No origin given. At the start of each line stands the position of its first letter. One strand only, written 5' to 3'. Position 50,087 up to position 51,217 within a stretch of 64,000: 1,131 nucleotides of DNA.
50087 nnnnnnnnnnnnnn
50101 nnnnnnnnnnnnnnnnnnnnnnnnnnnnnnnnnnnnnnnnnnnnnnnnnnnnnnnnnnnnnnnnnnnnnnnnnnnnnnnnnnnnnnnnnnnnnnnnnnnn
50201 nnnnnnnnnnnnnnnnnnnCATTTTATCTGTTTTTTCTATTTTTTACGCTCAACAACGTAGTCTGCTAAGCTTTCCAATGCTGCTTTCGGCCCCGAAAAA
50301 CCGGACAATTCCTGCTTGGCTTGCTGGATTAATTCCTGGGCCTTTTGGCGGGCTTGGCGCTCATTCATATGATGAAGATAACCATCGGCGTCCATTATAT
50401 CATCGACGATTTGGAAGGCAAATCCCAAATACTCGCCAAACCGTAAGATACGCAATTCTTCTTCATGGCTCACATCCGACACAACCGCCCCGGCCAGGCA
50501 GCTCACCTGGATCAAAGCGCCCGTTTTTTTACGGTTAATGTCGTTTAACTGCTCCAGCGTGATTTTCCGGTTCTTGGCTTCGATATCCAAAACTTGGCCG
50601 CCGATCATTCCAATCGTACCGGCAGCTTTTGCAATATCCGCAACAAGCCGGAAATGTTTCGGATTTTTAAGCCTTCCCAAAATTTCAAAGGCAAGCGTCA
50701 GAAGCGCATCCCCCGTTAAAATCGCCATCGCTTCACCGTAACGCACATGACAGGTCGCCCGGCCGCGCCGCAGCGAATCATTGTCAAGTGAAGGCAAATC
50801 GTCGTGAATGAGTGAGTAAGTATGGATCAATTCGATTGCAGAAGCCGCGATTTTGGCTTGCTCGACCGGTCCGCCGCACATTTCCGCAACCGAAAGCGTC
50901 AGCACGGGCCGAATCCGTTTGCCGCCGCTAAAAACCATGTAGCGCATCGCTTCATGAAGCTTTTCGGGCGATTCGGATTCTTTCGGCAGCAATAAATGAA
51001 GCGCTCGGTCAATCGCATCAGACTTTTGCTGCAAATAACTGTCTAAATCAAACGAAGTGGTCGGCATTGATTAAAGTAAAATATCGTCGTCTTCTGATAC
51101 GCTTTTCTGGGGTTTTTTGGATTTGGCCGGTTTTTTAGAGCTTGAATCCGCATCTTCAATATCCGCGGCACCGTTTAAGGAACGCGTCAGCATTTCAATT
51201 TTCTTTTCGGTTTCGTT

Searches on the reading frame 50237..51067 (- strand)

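Call 79: search_protein_families(library=pfam, proteins=[window:50237-51067:-], max_evalue=0.00001)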
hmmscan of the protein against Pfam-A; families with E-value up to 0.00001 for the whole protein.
window:50237-51067:- (276 aa): 1 family
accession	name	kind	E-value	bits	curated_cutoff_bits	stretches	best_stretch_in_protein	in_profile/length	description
PF00348.22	polyprenyl_synt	-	1.7e-52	178.6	27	1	35-230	2-194/251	Polyprenyl synthetase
